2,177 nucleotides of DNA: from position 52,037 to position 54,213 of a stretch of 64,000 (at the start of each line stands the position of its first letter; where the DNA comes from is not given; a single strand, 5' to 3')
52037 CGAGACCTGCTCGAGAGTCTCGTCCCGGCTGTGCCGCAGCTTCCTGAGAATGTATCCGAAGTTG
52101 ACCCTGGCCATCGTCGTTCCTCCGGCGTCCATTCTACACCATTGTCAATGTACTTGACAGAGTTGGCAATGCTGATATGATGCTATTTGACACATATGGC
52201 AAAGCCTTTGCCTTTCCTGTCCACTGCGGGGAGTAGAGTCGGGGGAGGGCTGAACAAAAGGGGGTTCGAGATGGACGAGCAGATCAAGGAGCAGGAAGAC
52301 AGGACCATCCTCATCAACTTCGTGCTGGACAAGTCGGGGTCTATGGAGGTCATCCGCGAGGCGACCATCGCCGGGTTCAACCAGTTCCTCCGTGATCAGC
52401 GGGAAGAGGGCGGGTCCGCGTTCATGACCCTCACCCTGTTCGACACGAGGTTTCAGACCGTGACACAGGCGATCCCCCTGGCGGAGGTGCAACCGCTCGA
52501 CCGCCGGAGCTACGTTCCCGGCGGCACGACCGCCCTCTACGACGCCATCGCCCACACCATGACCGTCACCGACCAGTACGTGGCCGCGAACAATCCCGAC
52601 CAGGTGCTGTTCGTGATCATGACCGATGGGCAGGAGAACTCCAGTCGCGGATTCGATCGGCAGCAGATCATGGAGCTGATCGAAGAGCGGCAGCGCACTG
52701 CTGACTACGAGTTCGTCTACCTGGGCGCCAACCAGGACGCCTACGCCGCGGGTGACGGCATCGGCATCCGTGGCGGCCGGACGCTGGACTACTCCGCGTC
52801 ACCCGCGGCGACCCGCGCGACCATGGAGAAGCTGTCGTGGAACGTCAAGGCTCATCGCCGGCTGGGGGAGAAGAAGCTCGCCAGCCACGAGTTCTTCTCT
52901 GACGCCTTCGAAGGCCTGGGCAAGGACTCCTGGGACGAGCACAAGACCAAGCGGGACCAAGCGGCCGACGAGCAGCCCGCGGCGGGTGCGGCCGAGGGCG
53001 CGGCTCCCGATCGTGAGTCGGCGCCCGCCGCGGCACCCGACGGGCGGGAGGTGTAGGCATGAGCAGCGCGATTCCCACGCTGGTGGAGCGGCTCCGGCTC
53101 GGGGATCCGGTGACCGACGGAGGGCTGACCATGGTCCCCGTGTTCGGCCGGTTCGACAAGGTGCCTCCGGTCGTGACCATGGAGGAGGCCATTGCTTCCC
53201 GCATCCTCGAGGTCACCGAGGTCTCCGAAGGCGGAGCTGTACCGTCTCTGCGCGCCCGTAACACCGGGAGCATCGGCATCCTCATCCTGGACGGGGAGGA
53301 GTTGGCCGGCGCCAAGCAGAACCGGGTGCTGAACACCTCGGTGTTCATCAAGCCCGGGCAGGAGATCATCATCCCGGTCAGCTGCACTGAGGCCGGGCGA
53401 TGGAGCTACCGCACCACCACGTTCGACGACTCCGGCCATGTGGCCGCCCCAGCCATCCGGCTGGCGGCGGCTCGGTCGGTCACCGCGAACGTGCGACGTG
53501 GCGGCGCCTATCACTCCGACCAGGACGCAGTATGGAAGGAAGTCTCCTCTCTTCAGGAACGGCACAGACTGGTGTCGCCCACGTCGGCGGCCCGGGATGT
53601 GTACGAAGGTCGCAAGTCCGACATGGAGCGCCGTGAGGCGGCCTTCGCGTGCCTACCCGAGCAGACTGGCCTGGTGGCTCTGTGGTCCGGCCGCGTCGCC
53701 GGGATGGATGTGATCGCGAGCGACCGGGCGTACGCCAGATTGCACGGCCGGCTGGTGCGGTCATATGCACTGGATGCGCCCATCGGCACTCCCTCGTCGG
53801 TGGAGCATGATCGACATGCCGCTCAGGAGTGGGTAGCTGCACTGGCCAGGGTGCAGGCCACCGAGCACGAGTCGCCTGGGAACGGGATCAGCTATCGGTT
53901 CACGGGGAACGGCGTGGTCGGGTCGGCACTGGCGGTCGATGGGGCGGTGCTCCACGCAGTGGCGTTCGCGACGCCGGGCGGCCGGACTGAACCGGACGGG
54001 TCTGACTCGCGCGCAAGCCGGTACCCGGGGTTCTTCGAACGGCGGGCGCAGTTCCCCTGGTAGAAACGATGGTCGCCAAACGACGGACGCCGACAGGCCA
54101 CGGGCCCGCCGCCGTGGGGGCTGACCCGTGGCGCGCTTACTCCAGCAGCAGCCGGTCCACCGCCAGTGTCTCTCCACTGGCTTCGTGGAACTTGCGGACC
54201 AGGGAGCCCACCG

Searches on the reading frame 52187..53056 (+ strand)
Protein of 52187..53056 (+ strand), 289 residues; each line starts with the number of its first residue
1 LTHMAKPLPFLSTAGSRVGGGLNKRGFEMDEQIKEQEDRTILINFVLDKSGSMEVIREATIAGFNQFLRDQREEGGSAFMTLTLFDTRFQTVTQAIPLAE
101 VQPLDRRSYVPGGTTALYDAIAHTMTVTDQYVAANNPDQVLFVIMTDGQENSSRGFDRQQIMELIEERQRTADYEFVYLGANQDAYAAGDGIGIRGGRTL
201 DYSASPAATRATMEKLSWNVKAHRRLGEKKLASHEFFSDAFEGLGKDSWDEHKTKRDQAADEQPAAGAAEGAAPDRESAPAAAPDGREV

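Call 50: search_protein_families(library=pfam, proteins=[window:52187-53056:+], max_evalue=0.001)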
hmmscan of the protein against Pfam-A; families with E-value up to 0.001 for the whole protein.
window:52187-53056:+ (289 aa): 1 family
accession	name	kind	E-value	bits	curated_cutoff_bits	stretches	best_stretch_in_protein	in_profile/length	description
PF05762.20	VWA_CoxE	-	0.00018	21.4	26.4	1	43-162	59-173/222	VWA domain containing CoxE-like protein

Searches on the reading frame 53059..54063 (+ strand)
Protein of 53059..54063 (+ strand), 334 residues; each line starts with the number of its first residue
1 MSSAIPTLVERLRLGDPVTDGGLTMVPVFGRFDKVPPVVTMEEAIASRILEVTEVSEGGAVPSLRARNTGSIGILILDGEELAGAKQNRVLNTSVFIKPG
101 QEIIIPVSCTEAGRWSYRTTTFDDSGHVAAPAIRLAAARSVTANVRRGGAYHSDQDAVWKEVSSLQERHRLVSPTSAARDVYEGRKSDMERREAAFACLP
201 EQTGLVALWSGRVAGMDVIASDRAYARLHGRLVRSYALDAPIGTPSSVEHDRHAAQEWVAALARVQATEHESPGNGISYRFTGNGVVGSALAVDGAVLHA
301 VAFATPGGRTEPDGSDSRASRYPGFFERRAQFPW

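Call 50: search_protein_families(library=pfam, proteins=[window:53059-54063:+], max_evalue=0.001)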
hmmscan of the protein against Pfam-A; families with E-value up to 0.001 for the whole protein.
window:53059-54063:+ (334 aa): 1 family
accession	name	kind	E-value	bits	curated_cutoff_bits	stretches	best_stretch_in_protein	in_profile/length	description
PF20208.3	ARPP-1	-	2.2e-86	290.3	27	1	12-303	2-297/297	ARG and Rhodanese-Phosphatase-superfamily-associated Protein domain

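Call 85: find_encoding_contigs(protein=window:53059-54063:+, flank=10000, max_places=2)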
Protein window:53059-54063:+ (334 aa): no gene with exactly this product is on record in the collection.
